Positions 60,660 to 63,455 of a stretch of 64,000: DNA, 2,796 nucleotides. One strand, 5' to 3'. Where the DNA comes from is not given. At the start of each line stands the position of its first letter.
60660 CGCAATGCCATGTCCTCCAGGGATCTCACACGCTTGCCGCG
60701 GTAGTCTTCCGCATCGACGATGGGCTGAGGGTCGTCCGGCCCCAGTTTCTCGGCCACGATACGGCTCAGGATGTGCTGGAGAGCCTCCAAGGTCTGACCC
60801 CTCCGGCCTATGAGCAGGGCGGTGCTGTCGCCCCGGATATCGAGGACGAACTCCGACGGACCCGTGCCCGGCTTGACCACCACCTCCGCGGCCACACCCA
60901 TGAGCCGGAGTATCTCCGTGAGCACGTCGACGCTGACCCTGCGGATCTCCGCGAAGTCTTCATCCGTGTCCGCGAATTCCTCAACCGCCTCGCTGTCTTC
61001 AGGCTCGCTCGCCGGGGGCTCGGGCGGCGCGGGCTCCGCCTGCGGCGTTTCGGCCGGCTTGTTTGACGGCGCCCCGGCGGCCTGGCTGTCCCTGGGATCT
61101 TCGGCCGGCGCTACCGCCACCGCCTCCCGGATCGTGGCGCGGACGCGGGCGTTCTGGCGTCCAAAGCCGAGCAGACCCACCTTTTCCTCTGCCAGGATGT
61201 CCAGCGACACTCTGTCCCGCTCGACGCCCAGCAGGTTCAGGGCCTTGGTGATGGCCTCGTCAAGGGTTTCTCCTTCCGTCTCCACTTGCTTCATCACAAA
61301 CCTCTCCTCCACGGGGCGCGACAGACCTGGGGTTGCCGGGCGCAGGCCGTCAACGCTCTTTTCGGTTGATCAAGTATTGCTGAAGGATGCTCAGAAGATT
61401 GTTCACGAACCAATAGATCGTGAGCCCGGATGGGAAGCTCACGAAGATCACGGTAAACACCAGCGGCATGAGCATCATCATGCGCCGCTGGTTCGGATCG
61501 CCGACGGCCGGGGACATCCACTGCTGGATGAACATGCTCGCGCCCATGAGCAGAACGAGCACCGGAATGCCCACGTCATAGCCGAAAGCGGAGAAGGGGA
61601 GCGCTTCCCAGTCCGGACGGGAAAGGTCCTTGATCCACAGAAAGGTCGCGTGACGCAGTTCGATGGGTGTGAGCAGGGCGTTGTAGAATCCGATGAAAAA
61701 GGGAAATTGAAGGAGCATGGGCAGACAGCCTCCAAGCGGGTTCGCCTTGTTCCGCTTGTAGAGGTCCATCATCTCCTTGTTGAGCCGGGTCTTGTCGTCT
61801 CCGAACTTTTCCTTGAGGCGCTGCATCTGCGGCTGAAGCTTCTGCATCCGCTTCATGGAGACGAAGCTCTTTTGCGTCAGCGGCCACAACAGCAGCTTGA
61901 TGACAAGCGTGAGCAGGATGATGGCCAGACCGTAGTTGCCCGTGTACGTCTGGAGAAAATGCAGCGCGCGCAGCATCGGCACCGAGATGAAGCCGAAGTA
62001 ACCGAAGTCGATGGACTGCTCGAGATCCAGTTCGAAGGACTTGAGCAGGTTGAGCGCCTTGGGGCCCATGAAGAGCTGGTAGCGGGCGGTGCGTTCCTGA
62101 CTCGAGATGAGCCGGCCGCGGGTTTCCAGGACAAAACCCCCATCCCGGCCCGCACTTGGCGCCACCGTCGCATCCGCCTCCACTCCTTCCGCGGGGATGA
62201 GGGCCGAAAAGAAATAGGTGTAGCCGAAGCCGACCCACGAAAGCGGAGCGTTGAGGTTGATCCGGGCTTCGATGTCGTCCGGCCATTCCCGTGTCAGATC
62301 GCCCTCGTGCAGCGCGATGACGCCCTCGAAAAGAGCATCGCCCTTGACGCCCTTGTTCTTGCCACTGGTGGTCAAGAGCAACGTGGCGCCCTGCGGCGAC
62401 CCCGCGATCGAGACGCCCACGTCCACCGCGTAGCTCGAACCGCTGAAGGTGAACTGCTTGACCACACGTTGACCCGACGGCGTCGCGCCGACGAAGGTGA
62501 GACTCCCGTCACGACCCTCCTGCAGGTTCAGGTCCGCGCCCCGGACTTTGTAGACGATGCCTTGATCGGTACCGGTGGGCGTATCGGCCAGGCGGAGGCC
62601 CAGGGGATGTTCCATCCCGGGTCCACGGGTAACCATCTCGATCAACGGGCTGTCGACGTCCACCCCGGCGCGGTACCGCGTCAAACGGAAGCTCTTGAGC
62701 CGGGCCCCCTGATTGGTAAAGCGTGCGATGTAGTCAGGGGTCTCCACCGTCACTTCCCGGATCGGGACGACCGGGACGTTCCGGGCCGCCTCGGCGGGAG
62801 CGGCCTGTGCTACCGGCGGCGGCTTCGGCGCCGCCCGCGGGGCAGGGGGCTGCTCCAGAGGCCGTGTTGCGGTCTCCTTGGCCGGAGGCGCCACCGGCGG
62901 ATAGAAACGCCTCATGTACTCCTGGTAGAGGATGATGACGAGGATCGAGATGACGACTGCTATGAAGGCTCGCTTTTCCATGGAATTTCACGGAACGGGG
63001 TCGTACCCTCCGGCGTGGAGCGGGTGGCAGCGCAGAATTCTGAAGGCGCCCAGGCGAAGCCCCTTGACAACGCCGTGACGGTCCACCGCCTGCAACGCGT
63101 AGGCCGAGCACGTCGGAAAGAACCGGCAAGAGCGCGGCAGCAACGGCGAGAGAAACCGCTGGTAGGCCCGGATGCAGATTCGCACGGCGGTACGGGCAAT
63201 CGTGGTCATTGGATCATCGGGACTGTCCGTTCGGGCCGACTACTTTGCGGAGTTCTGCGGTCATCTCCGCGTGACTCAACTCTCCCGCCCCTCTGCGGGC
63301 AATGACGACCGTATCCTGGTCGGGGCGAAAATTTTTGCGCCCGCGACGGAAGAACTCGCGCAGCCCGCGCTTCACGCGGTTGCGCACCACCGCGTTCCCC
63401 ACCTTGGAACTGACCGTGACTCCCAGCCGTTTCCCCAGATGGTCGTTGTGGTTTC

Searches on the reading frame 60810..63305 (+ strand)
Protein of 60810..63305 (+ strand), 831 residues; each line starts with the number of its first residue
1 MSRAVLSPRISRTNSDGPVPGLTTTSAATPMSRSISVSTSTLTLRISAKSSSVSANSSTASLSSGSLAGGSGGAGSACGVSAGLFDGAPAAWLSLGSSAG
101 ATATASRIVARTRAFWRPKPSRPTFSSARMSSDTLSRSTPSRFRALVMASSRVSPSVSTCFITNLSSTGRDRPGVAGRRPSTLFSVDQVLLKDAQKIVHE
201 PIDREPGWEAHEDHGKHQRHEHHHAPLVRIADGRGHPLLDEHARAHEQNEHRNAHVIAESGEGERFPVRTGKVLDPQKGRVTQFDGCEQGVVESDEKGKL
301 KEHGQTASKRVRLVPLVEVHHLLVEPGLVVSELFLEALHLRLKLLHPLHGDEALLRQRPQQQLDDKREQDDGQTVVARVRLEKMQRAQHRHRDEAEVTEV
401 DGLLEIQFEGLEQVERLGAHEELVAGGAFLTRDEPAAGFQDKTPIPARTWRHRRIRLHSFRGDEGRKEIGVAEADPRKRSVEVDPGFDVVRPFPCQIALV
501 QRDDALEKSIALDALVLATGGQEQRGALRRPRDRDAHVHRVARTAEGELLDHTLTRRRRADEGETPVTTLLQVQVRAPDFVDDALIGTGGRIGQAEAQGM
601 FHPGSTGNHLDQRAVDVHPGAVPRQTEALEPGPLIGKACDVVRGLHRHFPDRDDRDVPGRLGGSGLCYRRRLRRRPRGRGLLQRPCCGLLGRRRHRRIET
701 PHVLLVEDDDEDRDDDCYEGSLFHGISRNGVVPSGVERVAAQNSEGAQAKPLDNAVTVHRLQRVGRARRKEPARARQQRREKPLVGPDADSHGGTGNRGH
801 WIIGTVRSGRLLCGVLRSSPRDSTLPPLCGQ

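Call 45: find_encoding_contigs(protein=window:60810-63305:+, flank=10000, max_places=3)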
Protein window:60810-63305:+ (831 aa): no gene with exactly this product is on record in the collection.
